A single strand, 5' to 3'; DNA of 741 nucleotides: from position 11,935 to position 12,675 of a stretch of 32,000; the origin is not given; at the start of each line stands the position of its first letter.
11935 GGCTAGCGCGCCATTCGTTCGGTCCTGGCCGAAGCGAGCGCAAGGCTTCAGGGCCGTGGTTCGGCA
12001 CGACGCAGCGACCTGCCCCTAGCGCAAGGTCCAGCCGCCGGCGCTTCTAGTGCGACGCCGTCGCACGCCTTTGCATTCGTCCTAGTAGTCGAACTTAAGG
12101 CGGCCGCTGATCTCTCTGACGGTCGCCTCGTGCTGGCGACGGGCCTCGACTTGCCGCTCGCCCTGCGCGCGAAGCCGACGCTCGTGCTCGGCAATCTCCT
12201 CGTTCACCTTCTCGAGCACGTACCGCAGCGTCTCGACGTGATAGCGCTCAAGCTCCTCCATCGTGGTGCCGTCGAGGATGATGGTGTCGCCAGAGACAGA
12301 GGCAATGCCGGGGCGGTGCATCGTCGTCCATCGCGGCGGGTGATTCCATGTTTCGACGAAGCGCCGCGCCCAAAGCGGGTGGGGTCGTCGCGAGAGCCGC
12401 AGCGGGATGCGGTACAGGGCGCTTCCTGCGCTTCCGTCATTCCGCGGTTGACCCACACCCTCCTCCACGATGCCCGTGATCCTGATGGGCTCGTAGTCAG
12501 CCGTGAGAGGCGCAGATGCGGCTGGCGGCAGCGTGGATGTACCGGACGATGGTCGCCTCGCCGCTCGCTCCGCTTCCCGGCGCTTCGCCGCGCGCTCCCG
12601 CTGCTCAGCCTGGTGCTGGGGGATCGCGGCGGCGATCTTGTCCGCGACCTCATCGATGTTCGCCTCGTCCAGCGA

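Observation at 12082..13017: Stand-alone TIR-domain protein with an unrecognised C-terminal domain: candidate novel NADase immune effector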

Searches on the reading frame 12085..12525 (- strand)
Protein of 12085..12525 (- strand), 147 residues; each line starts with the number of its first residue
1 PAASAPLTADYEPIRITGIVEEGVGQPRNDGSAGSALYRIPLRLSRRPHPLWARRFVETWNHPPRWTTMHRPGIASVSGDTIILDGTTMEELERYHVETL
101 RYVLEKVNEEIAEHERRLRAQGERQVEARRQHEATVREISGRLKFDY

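Call 13: search_protein_representatives(protein=window:12085-12525:-)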
Query: 147 residues. Proteins with E-value up to 0.001 (for the whole library): 471; up to 1e-10: 305; up to 1e-30: 107. The best 150 are listed.
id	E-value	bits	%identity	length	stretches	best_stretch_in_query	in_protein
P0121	6.0e-48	178.7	57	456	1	6-146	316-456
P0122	7.9e-48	178.3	56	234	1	2-146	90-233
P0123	8.4e-48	178.2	56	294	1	5-145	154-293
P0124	2.8e-45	170.0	58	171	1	11-145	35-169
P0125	7.2e-45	168.7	56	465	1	7-146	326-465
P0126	7.9e-45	168.6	58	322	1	11-146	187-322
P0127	1.9e-44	167.3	55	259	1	8-146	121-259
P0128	2.2e-44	167.1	61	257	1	18-145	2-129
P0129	3.7e-44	166.4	53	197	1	3-146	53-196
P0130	8.4e-44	165.2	57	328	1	3-146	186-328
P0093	9.0e-44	165.1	54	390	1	3-146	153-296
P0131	1.4e-43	164.6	57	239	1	11-146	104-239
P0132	1.8e-43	164.2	55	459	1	6-146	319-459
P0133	5.2e-43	162.7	57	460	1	4-146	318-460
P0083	1.8e-42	160.9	57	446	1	10-146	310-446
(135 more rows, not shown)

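Call 15: search_protein_families(library=pfam, alignment_id=A1, max_evalue=0.001)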
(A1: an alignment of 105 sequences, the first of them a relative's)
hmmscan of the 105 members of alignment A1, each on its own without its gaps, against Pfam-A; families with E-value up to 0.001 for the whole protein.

A. member 1, P0121 (456 aa): 2 families
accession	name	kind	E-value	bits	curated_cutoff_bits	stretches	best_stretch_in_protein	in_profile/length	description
PF13676.11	TIR_2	-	7.6e-22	78.5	28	1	148-282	1-122/122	TIR domain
PF08357.16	SEFIR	-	1.1e-16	61.9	23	1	146-247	1-118/150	SEFIR domain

B. families by the number of members that match (of 105 scanned): 15 families
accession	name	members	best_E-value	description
PF13676.11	TIR_2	84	1.7e-29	TIR domain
PF08357.16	SEFIR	58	8.2e-19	SEFIR domain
PF01582.25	TIR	27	2.2e-12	TIR domain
PF08937.16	ThsB_TIR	8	2.5e-06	Thoeris protein ThsB, TIR-like domain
PF18860.6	AbiJ_NTD3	2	9.8e-51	AbiJ N-terminal domain 3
PF19960.5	EAD7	2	2.1e-15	Effector-associated domain 7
PF10137.14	CAP12-PCTIR_TIR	2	4.9e-05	CAP12/Pycsar effector protein, TIR domain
PF00069.31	Pkinase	1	4.2e-32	Protein kinase domain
PF10711.15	DUF2513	1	3.6e-17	Hypothetical protein (DUF2513)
PF07714.23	PK_Tyr_Ser-Thr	1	2.6e-16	Protein tyrosine and serine/threonine kinase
PF01782.24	RimM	1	1.8e-11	RimM N-terminal domain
PF13289.12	SIR2_2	1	3.3e-06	SIR2-like domain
PF03109.22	ABC1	1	3.1e-05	ABC1 atypical kinase-like domain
PF09639.16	YjcQ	1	5.6e-05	YjcQ protein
PF12300.13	RhlB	1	0.00094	ATP-dependent RNA helicase RhlB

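Call 17: find_homologous_proteins(query=window:12085-12525:-)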
Query window:12085-12525:- (147 aa): 64 proteins with E <= 0.001 among 267 candidates.
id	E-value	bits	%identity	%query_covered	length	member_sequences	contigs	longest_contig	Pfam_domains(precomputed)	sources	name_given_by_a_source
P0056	2.4e-65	237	74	94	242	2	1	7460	-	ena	-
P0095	4.7e-64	233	74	99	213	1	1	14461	-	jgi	jgi:phage-related minor tail protein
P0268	1.2e-61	225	69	99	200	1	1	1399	-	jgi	jgi:hypothetical protein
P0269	6.3e-61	222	73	98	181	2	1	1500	-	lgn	-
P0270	6.7e-56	206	69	90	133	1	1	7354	-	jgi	jgi:sRNA-binding protein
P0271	2.5e-51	191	61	91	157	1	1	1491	-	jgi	jgi:hypothetical protein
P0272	3.9e-51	191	66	86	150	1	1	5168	-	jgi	jgi:hypothetical protein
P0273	4.3e-51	191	61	93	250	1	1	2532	PF13676.12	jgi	jgi:hypothetical protein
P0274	1.0e-48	183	64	90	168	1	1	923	-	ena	-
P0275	4.1e-48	181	57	99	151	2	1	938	-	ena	-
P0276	1.3e-47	179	60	92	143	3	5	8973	-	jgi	-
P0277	1.4e-46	176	58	92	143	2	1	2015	-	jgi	jgi:hypothetical protein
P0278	2.8e-46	175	65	73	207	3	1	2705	-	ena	-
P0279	3.4e-46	175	57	94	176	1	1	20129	PF00166.27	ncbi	-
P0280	7.9e-46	173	58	91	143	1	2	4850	-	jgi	jgi:hypothetical protein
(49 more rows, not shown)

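Call 20: search_solved_structures(query=A2, max_evalue=10, show_alignments=2)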
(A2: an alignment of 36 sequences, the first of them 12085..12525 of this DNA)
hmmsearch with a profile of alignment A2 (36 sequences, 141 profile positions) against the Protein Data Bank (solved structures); distinct sequences matched with E-value up to 10: 4.
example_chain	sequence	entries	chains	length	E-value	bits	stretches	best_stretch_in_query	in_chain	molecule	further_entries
5iri_A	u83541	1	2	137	0.45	13.5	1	21-51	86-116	Serine/threonine-protein kinase BRSK1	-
9g79_B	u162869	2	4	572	0.89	12.6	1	44-80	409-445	Acetyl-coenzyme A synthetase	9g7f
1x18_F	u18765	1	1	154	0.91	12.5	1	5-60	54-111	30S ribosomal protein S7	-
3bqw_A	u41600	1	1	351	1.4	11.9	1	55-88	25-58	Putative capsid protein of prophage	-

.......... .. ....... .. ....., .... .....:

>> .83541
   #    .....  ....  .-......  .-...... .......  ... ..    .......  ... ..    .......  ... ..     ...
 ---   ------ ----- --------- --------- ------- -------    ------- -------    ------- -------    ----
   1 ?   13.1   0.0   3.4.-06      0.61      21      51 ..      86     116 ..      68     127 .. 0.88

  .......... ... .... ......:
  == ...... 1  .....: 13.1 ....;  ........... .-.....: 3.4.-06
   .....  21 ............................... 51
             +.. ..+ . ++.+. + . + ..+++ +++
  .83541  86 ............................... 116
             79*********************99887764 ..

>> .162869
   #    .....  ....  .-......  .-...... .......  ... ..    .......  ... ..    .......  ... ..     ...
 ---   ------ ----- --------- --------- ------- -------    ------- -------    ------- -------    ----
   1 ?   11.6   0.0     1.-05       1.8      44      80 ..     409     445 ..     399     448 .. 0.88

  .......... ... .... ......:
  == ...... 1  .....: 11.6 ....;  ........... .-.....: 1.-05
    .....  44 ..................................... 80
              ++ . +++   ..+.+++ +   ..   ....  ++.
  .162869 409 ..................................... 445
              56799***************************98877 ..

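Call 26: predict_structure(alignment_id=A2)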
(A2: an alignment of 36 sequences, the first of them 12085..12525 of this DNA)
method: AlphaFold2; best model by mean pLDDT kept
length: 147 residues; sequences in the alignment: 36
mean_pLDDT: 92.7   pTM: 0.80
mean pLDDT of the five models: 92.7, 92.3, 91.6, 89.7, 89.4
residues with pLDDT >= 90: 128; 70-90: 9; 50-70: 8; < 50: 2
segments of 3 or more residues with pLDDT < 50: none
pLDDT, mean of each block of 10 residues (from residue 1): 55 96 95 92 98 98 93 98 97 96 97 94 96 98 86
secondary structure, 60 per line:
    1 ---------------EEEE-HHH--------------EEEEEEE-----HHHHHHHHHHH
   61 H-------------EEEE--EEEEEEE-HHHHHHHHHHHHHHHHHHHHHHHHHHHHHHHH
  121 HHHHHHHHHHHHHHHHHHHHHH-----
elements in order: E16-19 E38-44 H50-61 E75-78 E81-87 H89-142

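Call 29: fold_search(model_id=the predicted structure, library=pdb)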
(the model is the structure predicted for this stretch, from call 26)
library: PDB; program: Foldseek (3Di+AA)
matches with E <= 10: 578; with E <= 0.001: 0
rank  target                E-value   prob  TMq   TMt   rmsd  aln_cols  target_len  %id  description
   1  7a6h_K                3.7e-01  0.33  0.33  0.41   9.1       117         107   16  Cryo-EM structure of human apo RNA Polymerase III (released 2021-02-03)
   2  7aoc_K                3.7e-01  0.23  0.26  0.37  14.7       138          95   11  Schizosaccharomyces pombe RNA polymerase I (monomer) (released 2021-02-24)
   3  2ddz_E                4.0e-01  0.11  0.21  0.17  15.3       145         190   17  Protein of Unknown Function from Pyrococcus horikoshi (released 2007-02-13)
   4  5d41_B                5.2e-01  0.14  0.24  0.13  10.1        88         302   10  EGFR kinase domain in complex with mutant selective allosteric inhibitor (released 2016-06-08)
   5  6tfz_B                5.5e-01  0.14  0.25  0.15   8.5        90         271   10  Crystal Structure of EGFR T790M/V948R in Complex with Covalent Pyrrolopyrimidine 19 (released 2020-09-30)
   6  4i1z                  6.2e-01  0.10  0.21  0.12  10.0        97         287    9  Crystal structure of the monomeric (V948R) form of the gefitinib/erlotinib resistant EGFR kinase domain L858R+T790M (released 2013-01-16)
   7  1xkp_B                7.6e-01  0.12  0.28  0.32  13.9       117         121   14  Crystal structure of the virulence factor YopN in complex with its heterodimeric chaperone SycN-YscB (released 2005-03-22)
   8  8duy_A                7.6e-01  0.08  0.24  0.11  12.0       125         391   11  Crystal structure of Cystathionine beta-lyase from Klebsiella pneumoniae (released 2022-08-10)
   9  4qiw_L                8.6e-01  0.15  0.30  0.43   9.0       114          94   16  Crystal structure of euryarchaeal RNA polymerase from Thermococcus kodakarensis (released 2014-10-08)
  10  1xpp_B                9.2e-01  0.28  0.33  0.46   8.4        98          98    9  Crystal Structure of TA1416,DNA-directed RNA polymerase subunit L, from Thermoplasma acidophilum (released 2004-11-23)
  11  6sga_FQ               9.2e-01  0.12  0.26  0.17   6.9        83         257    8  Body domain of the mt-SSU assemblosome from Trypanosoma brucei (released 2019-09-18)
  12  6duk_B                9.2e-01  0.10  0.24  0.14   8.6        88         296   10  EGFR with an allosteric inhibitor (released 2019-06-05)
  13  6p1d_D                9.2e-01  0.09  0.24  0.13   9.4        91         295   11  Crystal structure of EGFR with mutant-selective dihydrodibenzodiazepinone allosteric inhibitor (released 2019-12-18)
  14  5jmv_D                9.8e-01  0.21  0.30  0.47   5.1        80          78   20  Crystal structure of mjKae1-pfuPcc1 complex (released 2016-07-06)
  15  8sab_A                9.8e-01  0.08  0.24  0.11  11.7       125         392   11  Crystal Structure of Cystathionine beta lyase from Klebsiella aerogenes, PLP adduct with Alanine (C2 form) (released 2023-04-12)
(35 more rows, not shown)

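Call 30: search_protein_families(library=padloc, alignment_id=A1, max_evalue=0.00001)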
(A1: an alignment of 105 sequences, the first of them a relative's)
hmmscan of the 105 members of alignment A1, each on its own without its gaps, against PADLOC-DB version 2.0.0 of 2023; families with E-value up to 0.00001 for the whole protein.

A. member 1, P0121 (456 aa): 2 families
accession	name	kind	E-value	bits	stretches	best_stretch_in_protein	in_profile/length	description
PDLC03957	bSEFIR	-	4.7e-69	232.2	1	134-323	29-203/412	-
PDLC05062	PDC-S66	-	4.8e-08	30.8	1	134-216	137-217/282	-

B. families by the number of members that match (of 105 scanned): 65 families (the first 25 are shown)
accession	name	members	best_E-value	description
PDLC03957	bSEFIR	80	8.6e-74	-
PDLC05062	PDC-S66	69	6.6e-61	-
PDLC02012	SAVED5--SAVED_TIR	21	4.8e-18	-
PDLC02421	Aga_TIR-PNTD1-PNTD2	21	2.9e-14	Class I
PDLC02961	RT-TIR_XII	16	9.7e-13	single gene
PDLC02403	Aga_TIR-PNTD1-PNTD2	16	2.2e-12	Class I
PDLC00419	ThsB1|ThsB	15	5.3e-12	TIR-like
PDLC00417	ThsB1|ThsB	13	1.7e-36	TIR-like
PDLC02962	RT-TIR_XII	13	1.2e-15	single gene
PDLC00436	ThsB1|ThsB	13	1.1e-11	TIR-like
PDLC00424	ThsB1|ThsB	4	9.3e-15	TIR-like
PDLC00434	ThsB1|ThsB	4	3e-07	TIR-like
PDLC00420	ThsB1|ThsB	3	1.5e-08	TIR-like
PDLC03015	TIR-NLR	3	1.8e-08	-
PDLC00423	ThsB1|ThsB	3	3.3e-08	TIR-like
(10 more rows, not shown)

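Call 31: find_related_loci(query=A2, collection=genome_contigs, flank=10000)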
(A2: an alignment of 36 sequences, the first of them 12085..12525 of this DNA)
Query A2 (147 aa) in genome_contigs; peptide patterns used: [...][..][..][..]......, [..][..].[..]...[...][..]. (x = any residue, [..] = any of these).
225 stretches matched a pattern; 208 encode a relative of the query (tblastn E <= 1e-3); the best 80 are kept; 80 distinct loci.
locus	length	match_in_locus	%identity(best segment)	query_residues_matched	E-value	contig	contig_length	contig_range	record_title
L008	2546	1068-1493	68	5-146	2e-65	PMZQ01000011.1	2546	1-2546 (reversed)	MAG: Actinomycetota bacterium isolate fen_549 73.20110800_E3D.70_contig_47048, whole genome shotgun sequence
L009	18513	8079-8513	63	3-146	2e-55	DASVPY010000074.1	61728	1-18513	MAG TPA_asm: Pyrinomonadaceae bacterium isolate SMAG_U3191 k141_162888, whole genome shotgun sequence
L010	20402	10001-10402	59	12-145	6e-53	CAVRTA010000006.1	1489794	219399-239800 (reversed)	MAG: uncultured Solirubrobacteraceae bacterium isolate MFD04212.bin.2.129 genome assembly, contig: contig_703, whole gen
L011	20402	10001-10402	58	13-146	2e-49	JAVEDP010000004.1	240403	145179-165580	MAG: Pyrinomonadaceae bacterium isolate BP_18 scaffold_1484293, whole genome shotgun sequence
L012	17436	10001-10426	55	4-146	1e-48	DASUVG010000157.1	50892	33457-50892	MAG TPA_asm: Longimicrobium sp. isolate SMAG_U1809 k141_272881, whole genome shotgun sequence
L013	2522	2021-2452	57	3-146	4e-48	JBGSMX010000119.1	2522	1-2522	MAG: Coriobacteriia bacterium isolate JTS-AC241 k141_4310993, whole genome shotgun sequence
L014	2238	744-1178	54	2-146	7e-48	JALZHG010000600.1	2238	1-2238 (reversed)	MAG: Chloroflexota bacterium isolate PEA bin11 SC8832_NODE_4765_length_2238_cov_0.674088, whole genome shotgun sequence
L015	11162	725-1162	51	1-146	1e-46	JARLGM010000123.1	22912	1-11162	MAG: Candidatus Sulfopaludibacter sp. isolate MAG_CO124 NODE_123_length_22912_cov_24.807149, whole genome shotgun sequen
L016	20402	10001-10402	60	13-146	2e-46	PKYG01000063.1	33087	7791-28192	MAG: Actinomycetota bacterium isolate palsa_647 73.20120500_P19.4_contig_115, whole genome shotgun sequence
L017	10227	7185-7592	51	11-146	5e-46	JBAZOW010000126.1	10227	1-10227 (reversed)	MAG: Patulibacter sp. isolate SO_2017_SWC_15 scaffold_5662_c1_LP-4_2017, whole genome shotgun sequence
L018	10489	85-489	56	12-146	1e-45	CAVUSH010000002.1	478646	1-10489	MAG: uncultured Chloroflexia bacterium isolate MFD05942.bin.2.270 genome assembly, contig: contig_18114, whole genome sh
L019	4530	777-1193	51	8-146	1e-45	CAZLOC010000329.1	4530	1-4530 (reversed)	MAG TPA_asm: uncultured Anaerolineaceae bacterium isolate binchicken_co234_131 genome assembly, contig: NODE_22725_lengt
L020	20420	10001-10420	50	6-146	3e-45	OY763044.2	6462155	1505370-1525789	MAG: uncultured Saccharicrinis sp. isolate e4f3df5d-a459-421c-8471-c5220a80581e genome assembly, chromosome: 1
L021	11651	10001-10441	52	1-146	2e-45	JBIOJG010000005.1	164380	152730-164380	MAG: Candidatus Binatia bacterium isolate GcC5-6 k141_1062577_length_164380_cov_109.9867, whole genome shotgun sequence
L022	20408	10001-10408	51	11-146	1e-44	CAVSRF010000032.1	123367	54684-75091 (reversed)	MAG: uncultured Chloroflexia bacterium isolate MFD05684.bin.2.92 genome assembly, contig: contig_42242, whole genome sho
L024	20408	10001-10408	49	11-146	2e-44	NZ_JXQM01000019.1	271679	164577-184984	Nitrosospira sp. NpAV contig_18, whole genome shotgun sequence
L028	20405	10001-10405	53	12-146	1e-43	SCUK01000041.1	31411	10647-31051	MAG: Anaerolineae bacterium isolate FW602_bin.38 FW602_bin.38-69759, whole genome shotgun sequence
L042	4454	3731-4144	46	8-145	5e-42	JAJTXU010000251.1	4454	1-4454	MAG: Anaerolineales bacterium isolate DTUCFX3 251-Genome34, whole genome shotgun sequence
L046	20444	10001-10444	49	2-146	8e-42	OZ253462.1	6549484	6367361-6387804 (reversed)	MAG: Candidatus Latescibacterota bacterium isolate 85c596c4-e601-42f5-bc00-22a25924bb3e genome assembly, chromosome: 1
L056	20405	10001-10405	50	12-146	2e-41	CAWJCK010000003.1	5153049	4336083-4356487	MAG: uncultured Acidobacteriaceae bacterium isolate MFD04540.bin.1.82 genome assembly, contig: contig_1841, whole genome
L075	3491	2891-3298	46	11-146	3e-40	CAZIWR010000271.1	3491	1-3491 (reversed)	MAG TPA_asm: uncultured Acidobacteriaceae bacterium isolate SRP119689_co1_211 genome assembly, contig: NODE_48080_length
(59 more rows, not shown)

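Call 34: fold_search(model_id=the predicted structure, library=viral)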
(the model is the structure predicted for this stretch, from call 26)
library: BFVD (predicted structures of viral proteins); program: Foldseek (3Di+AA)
matches with E <= 10: 305; with E <= 0.001: 0
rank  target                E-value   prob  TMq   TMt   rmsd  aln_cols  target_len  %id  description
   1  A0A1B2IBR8            3.9e-02  0.84  0.35  0.21   4.7       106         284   15  (no name in the UniProt tables at hand)
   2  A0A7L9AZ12            4.2e-02  0.85  0.33  0.38   5.7        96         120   14  Uncharacterized protein [Pyramimonas orientalis virus]
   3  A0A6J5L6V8            8.5e-02  0.47  0.30  0.38   8.8       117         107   13  Uncharacterized protein [uncultured Caudovirales phage]
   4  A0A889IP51            9.1e-02  0.69  0.35  0.34   7.8       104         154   15  (no name in the UniProt tables at hand)
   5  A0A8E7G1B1            1.1e-01  0.41  0.25  0.15   6.0        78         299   13  (no name in the UniProt tables at hand)
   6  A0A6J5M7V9            3.7e-01  0.60  0.33  0.49   3.8        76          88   17  Uncharacterized protein [uncultured Caudovirales phage]
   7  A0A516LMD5            5.5e-01  0.18  0.28  0.25   6.6        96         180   14  (no name in the UniProt tables at hand)
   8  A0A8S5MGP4            7.1e-01  0.07  0.20  0.12  22.7       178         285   10  Uncharacterized protein [Podoviridae sp. ctqve24]
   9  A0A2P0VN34            7.6e-01  0.08  0.26  0.25  23.3       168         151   16  Uncharacterized protein [Tetraselmis virus 1]
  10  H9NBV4                8.1e-01  0.18  0.32  0.37  11.9       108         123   13  (no name in the UniProt tables at hand)
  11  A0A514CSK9            8.1e-01  0.16  0.32  0.31   7.3       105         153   12  Uncharacterized protein [Achromobacter phage Motura]
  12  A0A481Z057            8.1e-01  0.13  0.30  0.37   6.3       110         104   13  Uncharacterized protein [Mimivirus LCMiAC01]
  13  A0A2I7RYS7            8.6e-01  0.25  0.29  0.27   5.0        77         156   14  (no name in the UniProt tables at hand)
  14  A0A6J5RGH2            8.6e-01  0.15  0.31  0.30   9.0       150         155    7  Phge_HK97_gp10, phage protein, HK97 gp10 family [uncultured Caudovirales phage]
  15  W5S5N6                9.8e-01  0.14  0.26  0.17   6.6        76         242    6  Uncharacterized protein [Pithovirus sibericum]
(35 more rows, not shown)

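Call 49: search_protein_families(library=pfam, alignment_id=A3, max_evalue=0.00001)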
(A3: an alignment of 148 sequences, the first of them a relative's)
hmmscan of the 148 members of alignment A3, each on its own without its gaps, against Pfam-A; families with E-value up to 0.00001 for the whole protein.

A. member 1, L009:5498-7009:+ (503 aa): 0 families

B. families by the number of members that match (of 148 scanned): 130 families (the first 25 are shown)
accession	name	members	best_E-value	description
PF13676.11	TIR_2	7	9e-27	TIR domain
PF08357.16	SEFIR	4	7.9e-16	SEFIR domain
PF02384.22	N6_Mtase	3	1.9e-49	N-6 DNA Methylase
PF18135.7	Type_ISP_C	2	1.7e-88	Type ISP C-terminal specificity domain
PF22240.1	ISP_coupler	2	1.5e-42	Type ISP restriction-modification enzyme, coupler domain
PF04909.20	Amidohydro_2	2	1.7e-41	Amidohydrolase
PF13156.12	Mrr_cat_2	2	3.6e-38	Restriction endonuclease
PF00239.26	Resolvase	2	2.1e-32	Resolvase, N terminal domain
PF10137.14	CAP12-PCTIR_TIR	2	1.1e-24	CAP12/Pycsar effector protein, TIR domain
PF04851.21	ResIII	2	3.7e-23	Type III restriction enzyme, res subunit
PF07508.19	Recombinase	2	1.1e-21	Recombinase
PF13408.12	Zn_ribbon_recom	2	2.6e-14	Recombinase zinc beta ribbon domain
PF01381.28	HTH_3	2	3.5e-13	Helix-turn-helix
PF04326.19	SLFN_AlbA_2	2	7.2e-10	Schlafen, AlbA_2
PF00270.35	DEAD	2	2.7e-09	DEAD/DEAH box helicase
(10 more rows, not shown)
